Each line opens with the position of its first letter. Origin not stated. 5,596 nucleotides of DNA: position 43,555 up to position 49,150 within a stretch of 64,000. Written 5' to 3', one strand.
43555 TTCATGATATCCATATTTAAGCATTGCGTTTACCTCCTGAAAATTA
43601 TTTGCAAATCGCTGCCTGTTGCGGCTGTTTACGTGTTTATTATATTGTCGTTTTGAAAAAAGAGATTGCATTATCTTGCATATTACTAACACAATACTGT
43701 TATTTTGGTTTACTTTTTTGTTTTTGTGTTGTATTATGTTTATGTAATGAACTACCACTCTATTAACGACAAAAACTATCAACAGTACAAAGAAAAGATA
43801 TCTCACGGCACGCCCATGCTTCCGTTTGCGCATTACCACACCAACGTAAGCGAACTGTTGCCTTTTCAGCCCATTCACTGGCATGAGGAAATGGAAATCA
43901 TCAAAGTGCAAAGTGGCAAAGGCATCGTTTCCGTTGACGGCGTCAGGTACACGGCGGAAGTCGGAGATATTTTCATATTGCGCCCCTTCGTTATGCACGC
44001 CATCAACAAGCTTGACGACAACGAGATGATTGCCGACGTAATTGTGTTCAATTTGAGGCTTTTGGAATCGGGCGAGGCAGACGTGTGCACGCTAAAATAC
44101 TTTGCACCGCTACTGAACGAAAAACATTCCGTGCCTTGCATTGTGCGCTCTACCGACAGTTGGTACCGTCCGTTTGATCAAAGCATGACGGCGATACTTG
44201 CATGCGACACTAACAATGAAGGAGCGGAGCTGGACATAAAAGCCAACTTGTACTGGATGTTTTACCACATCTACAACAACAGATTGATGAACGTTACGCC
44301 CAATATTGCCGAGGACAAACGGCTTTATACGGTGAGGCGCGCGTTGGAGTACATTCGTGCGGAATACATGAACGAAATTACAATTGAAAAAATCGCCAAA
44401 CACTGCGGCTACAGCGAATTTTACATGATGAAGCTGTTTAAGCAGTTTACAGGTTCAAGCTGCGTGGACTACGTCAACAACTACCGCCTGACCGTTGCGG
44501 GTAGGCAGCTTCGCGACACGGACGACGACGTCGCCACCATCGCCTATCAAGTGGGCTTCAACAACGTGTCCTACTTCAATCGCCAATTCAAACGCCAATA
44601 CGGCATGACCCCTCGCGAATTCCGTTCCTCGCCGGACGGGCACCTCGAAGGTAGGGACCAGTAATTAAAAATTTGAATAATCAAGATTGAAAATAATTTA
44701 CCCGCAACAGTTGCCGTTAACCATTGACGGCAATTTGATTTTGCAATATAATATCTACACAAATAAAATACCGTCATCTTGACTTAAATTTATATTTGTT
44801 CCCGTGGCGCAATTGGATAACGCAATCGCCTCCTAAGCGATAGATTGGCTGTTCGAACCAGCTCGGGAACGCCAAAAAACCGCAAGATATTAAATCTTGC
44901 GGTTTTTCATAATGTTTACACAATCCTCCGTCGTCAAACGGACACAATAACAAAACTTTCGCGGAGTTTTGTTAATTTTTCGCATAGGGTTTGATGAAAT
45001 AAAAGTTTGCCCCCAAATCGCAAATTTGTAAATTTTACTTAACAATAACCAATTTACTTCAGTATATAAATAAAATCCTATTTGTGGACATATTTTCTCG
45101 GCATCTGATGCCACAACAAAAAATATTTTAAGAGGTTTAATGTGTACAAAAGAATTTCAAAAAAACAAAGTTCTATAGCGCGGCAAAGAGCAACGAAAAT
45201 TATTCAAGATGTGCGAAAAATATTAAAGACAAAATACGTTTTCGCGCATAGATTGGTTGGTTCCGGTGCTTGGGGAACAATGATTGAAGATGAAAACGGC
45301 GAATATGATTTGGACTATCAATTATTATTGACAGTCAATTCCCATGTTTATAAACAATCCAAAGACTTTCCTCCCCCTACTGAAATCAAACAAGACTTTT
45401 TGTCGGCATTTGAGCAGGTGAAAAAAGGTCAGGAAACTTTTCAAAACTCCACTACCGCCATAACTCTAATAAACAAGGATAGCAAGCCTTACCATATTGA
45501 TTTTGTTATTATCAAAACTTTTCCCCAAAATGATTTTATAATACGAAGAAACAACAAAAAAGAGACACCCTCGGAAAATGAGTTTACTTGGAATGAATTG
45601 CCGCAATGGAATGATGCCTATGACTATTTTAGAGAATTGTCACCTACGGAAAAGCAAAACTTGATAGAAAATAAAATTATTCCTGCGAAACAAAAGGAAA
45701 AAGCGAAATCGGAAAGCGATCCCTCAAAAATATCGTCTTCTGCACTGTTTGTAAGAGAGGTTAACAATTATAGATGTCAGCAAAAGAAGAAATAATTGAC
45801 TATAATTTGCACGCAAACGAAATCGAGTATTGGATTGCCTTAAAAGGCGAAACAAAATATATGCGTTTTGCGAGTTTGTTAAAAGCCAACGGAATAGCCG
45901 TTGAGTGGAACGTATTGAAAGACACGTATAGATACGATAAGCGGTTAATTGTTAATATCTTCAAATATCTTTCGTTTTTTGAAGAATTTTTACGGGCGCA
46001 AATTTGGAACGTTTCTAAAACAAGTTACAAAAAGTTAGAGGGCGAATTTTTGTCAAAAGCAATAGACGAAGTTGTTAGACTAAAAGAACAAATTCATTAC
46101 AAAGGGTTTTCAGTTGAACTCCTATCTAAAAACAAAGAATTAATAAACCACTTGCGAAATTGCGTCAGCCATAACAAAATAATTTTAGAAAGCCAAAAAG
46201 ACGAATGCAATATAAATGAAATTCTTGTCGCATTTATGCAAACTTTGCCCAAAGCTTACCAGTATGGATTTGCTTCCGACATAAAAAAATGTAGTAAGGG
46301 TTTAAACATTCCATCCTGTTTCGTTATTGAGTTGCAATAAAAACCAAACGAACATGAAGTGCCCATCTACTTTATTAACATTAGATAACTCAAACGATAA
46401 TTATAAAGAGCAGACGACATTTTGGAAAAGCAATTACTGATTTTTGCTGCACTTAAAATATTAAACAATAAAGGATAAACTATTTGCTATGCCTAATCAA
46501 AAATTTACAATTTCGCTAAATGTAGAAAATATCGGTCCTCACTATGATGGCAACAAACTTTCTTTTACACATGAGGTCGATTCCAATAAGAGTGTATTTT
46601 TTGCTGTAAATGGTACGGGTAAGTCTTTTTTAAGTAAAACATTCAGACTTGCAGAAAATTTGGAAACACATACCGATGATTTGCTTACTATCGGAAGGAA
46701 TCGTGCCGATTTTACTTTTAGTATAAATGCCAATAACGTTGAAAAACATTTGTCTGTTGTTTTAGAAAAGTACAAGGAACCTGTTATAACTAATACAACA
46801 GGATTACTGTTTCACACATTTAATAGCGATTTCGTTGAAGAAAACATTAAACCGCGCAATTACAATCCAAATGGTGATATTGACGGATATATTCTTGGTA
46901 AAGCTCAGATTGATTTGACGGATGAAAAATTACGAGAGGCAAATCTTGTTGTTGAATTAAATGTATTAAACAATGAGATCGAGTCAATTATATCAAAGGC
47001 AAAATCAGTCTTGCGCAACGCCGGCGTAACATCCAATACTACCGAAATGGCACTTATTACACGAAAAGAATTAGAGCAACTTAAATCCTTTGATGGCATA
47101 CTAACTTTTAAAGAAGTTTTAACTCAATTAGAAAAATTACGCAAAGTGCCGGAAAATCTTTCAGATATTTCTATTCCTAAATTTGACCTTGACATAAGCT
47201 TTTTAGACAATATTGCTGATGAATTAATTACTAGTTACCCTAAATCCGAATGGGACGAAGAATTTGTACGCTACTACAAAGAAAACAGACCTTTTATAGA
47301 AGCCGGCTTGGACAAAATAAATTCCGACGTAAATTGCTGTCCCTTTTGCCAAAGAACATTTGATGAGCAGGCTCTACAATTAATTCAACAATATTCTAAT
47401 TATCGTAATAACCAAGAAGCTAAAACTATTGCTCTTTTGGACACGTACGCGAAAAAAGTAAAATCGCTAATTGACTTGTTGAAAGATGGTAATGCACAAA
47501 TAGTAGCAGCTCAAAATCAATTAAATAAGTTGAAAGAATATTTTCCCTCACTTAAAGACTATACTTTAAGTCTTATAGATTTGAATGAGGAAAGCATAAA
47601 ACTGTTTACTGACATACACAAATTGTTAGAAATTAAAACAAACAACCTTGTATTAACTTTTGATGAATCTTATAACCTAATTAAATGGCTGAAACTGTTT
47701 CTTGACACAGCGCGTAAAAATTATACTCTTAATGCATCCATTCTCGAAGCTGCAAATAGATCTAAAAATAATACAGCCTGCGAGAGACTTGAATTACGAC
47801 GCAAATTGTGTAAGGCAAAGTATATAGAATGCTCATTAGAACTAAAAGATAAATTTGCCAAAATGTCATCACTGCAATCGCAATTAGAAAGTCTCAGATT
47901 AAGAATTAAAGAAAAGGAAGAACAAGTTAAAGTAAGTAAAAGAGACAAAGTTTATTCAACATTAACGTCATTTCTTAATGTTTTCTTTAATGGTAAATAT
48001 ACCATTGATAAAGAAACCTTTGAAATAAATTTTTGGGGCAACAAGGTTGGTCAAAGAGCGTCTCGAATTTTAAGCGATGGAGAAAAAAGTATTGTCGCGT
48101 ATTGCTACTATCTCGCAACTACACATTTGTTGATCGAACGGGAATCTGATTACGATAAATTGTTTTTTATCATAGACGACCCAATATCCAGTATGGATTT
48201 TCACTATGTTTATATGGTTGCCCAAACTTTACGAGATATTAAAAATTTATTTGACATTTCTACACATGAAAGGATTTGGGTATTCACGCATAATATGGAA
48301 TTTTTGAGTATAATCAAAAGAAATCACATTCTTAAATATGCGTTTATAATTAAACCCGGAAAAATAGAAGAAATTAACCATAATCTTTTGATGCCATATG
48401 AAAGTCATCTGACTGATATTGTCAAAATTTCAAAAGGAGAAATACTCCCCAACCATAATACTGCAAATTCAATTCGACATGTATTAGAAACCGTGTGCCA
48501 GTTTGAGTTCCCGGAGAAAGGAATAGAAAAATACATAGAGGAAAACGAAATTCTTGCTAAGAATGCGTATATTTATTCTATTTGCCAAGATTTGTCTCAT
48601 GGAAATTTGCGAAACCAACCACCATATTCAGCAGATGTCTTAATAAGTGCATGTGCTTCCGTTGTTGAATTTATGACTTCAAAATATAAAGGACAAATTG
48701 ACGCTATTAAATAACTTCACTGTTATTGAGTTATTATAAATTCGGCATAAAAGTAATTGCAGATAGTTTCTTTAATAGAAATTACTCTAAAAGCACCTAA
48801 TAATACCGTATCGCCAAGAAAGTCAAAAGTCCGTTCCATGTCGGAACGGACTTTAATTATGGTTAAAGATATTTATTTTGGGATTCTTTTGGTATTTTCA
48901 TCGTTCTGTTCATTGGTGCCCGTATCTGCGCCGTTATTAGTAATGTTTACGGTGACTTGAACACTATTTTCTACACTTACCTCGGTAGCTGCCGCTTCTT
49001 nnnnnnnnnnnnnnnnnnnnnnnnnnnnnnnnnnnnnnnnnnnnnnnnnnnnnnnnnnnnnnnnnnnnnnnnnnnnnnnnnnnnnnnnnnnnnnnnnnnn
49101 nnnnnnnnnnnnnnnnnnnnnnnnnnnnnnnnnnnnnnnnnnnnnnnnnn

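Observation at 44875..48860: tRNA-Arg-adjacent AT-rich island: NTase + Abi_2-like HEPN + RloC-like ATPase/anticodon nuclease as one candidate three-gene defence module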

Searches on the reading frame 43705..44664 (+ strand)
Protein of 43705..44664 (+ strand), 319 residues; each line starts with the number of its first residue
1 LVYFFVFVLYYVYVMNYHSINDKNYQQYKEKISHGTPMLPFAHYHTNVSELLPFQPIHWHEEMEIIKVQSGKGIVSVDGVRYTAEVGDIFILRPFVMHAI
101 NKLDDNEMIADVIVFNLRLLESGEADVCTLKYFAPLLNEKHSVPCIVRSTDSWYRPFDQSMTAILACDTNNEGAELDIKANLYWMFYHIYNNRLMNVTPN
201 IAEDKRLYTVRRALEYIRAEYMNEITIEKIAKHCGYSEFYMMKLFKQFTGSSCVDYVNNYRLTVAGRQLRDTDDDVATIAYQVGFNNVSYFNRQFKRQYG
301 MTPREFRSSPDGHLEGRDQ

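Call 91: search_protein_families(library=pfam, proteins=[window:43705-44664:+], max_evalue=0.00001)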
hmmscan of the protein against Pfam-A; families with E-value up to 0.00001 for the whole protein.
window:43705-44664:+ (319 aa): 4 families
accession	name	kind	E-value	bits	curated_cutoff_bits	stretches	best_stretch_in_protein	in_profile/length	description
PF12833.13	HTH_18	-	3.5e-23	82.1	33.6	1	230-308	1-79/80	Helix-turn-helix domain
PF00165.29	HTH_AraC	-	2.4e-22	79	26.6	2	269-307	1-41/42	Bacterial regulatory helix-turn-helix proteins, AraC family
PF07883.17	Cupin_2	-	8.7e-08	32.2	27.2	1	56-106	12-62/70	Cupin domain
PF02311.25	AraC_binding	-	1.1e-07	32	21.1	1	54-184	16-133/135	AraC-like ligand binding domain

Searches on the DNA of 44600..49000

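Call 46: search_rna_families(source=window, start=44600, end=49000, threshold=evalue, max_evalue=10)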
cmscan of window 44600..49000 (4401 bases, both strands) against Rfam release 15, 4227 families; matches with E-value up to 10: 11.
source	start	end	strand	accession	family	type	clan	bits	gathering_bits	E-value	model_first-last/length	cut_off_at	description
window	44798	44871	+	RF00005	tRNA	Gene; tRNA;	CL00001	56.1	29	1.5e-10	1-71/71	no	tRNA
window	44874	44982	-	RF04178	BTnc005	Gene; sRNA;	-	25.3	174.8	0.0087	1-205/205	no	Bacteroides sRNA BTnc005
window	44873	44958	-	RF02630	Hrs12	Gene; sRNA;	-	25.1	70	0.67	1-87/87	no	Hfq-regulated sRNA 12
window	48844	48910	-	RF01604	plasmodium_snoR28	Gene; snRNA; snoRNA; CD-box;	-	21.1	63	8.9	1-78/78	no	small nucleolar RNA snoR28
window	44875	44907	-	RF04255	MIR8001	Gene; miRNA;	-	19.8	90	3.3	16-50/67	no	MIR8001 microRNA precursor family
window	44875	44907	+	RF04255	MIR8001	Gene; miRNA;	-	19.8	90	3.4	16-50/67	no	MIR8001 microRNA precursor family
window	47855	47877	-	RF00610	SNORD110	Gene; snRNA; snoRNA; CD-box;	CL00076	19.2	64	3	1-71/71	no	Small nucleolar RNA SNORD110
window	48004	48125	+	RF01222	sn2417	Gene; snRNA; snoRNA; CD-box;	-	18.8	80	1.6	1-123/123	no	Small nucleolar RNA sn2417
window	48826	48854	-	RF00506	Thr_leader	Cis-reg; leader;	-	18.2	55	5.6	84-112/118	no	Threonine operon leader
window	47854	47877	-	RF00151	SNORD58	Gene; snRNA; snoRNA; CD-box;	CL00064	16.7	42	8.9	1-65/65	no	Small nucleolar RNA SNORD58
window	45385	45532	-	RF01402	STnc150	Gene; sRNA;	-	14.7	60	6.9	1-267/267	no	STnc150 Hfq binding RNA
